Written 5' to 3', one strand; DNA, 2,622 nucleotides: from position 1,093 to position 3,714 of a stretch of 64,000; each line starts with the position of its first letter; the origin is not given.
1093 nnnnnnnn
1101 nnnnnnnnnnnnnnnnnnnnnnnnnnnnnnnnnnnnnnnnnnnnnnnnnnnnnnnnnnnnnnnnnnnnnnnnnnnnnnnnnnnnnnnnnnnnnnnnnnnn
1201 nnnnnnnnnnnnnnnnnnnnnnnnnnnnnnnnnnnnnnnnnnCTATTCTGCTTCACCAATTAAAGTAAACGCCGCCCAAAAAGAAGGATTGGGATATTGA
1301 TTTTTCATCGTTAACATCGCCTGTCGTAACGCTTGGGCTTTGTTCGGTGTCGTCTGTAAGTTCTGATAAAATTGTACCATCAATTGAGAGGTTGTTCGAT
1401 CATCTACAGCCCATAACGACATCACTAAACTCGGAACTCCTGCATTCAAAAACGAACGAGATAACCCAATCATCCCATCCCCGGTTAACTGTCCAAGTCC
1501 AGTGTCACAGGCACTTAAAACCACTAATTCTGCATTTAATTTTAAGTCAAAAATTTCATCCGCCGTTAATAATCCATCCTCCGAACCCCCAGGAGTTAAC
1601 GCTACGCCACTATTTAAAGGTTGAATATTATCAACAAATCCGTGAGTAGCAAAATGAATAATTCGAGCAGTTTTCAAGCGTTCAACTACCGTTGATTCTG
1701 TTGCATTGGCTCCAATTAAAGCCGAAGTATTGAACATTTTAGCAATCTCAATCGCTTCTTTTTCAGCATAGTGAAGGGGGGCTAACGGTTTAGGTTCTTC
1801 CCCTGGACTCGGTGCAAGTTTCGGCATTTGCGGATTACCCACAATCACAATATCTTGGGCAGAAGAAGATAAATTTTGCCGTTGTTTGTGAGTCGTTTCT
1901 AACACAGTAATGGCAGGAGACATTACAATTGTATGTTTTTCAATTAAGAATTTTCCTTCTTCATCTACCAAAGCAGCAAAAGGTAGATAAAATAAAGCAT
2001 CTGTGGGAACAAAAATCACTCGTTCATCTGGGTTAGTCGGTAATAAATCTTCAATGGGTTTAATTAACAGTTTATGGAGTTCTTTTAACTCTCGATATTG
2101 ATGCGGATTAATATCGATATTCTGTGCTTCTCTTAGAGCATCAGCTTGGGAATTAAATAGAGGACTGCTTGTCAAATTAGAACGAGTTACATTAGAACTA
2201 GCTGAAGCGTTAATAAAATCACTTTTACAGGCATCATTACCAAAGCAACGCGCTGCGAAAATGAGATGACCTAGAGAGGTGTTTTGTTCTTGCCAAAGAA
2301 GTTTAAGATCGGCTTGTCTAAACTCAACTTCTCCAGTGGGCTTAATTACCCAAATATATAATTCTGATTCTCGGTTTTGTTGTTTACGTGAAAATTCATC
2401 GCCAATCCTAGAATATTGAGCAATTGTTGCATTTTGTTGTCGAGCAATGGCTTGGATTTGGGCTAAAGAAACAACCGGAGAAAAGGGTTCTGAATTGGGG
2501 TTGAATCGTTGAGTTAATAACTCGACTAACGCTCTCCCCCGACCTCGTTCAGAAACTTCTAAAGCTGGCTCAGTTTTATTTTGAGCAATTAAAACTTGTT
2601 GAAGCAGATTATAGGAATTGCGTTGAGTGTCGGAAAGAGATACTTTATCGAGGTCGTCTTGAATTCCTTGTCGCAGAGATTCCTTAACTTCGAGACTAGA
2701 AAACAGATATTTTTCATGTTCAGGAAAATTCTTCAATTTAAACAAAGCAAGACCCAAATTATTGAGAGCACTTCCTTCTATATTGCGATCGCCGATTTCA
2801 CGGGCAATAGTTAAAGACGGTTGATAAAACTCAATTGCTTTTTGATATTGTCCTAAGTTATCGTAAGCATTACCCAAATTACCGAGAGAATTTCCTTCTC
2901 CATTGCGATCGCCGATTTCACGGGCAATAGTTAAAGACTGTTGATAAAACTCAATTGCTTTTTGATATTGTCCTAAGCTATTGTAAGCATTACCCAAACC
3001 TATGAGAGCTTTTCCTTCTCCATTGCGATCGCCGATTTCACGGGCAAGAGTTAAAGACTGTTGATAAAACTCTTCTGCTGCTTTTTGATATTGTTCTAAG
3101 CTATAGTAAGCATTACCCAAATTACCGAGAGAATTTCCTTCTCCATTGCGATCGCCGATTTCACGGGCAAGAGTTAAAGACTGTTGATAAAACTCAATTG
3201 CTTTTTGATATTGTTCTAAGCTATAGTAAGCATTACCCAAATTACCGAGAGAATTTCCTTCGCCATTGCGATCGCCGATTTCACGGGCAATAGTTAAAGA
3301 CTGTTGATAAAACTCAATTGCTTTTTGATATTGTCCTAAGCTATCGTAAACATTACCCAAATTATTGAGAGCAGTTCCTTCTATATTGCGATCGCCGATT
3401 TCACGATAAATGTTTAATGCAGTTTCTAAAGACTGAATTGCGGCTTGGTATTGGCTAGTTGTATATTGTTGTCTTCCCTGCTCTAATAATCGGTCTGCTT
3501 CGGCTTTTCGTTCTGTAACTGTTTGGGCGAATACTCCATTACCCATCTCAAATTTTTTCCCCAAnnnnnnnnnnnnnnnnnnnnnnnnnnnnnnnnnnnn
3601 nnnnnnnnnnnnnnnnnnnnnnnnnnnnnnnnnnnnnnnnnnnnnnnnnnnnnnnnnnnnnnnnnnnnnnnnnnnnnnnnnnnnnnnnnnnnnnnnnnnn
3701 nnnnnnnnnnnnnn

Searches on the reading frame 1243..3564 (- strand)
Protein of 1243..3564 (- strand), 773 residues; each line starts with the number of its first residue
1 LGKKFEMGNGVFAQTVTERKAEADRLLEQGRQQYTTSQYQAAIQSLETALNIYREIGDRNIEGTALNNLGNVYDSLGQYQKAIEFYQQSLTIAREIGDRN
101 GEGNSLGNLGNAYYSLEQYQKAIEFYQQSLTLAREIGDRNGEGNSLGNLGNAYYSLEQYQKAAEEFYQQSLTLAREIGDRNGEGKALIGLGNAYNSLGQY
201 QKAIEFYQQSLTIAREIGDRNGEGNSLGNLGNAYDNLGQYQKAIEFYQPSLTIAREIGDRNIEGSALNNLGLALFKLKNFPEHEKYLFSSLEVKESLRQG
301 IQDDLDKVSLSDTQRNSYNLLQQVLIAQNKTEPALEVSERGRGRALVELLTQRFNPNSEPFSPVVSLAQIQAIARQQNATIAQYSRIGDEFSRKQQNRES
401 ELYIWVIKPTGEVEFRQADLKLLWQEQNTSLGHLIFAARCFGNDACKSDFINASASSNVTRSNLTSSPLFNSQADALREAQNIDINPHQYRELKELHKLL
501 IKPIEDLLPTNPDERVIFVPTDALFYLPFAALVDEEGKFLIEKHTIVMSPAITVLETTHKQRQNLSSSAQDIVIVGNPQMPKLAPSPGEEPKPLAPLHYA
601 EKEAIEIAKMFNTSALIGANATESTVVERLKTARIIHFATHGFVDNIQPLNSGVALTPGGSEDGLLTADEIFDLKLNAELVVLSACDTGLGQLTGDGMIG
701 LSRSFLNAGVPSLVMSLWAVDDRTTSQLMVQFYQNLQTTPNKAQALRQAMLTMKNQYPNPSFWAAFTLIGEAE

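Call 19: search_protein_families(library=pfam, proteins=[window:1243-3564:-])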
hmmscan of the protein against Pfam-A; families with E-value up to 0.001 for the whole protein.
window:1243-3564:- (773 aa): 25 families
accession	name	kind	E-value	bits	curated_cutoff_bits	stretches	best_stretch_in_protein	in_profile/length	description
PF12770.12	CHAT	-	1.1e-77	261.8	24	1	492-771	3-289/289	CHAT domain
PF13424.12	TPR_12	-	5.9e-52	174.2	30.1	4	36-95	16-77/77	Tetratricopeptide repeat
PF00515.34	TPR_1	-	3.4e-44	147.4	27.8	4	65-93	3-31/34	Tetratricopeptide repeat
PF13176.12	TPR_7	-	7.9e-37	122.6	27.9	4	65-99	1-35/36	Tetratricopeptide repeat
PF07719.23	TPR_2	-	4.4e-34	114.2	27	4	65-93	3-31/34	Tetratricopeptide repeat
PF13374.12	TPR_10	-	5.3e-34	115.7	27.5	3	64-95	3-34/42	Tetratricopeptide repeat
PF13181.12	TPR_8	-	2.3e-32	108.8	25.7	4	65-94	3-32/34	Tetratricopeptide repeat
PF10579.15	Rapsyn_N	-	2.6e-15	56.7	23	0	21-99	4-79/80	Rapsyn N-terminal myristoylation and linker region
PF13432.12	TPR_16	-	3.5e-14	53.3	32.7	0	149-213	3-60/65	Tetratricopeptide repeat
PF14938.12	SNAP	-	1.6e-12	47.9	25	1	17-128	68-180/282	Soluble NSF attachment protein, SNAP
PF13414.12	TPR_11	-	2.3e-11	43.6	26.8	0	191-213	1-23/42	TPR repeat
PF17874.7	TPR_MalT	-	7e-11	42.4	45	1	38-177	16-155/336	MalT-like TPR region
PF25068.1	ARM_TT21_4th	-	1.1e-09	39.2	30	0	230-336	5-94/153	Tetratricopeptide repeat protein 21 forth ARM domain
PF13431.12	TPR_17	-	1.4e-09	37.9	24.4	0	225-245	14-34/34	Tetratricopeptide repeat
PF13428.12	TPR_14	-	1.6e-08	34.8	23.5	0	186-212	3-29/44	Tetratricopeptide repeat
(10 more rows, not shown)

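Call 20: find_encoding_contigs(protein=window:1243-3564:-, flank=10000, max_places=6)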
Protein window:1243-3564:- (773 aa): no gene with exactly this product is on record in the collection.
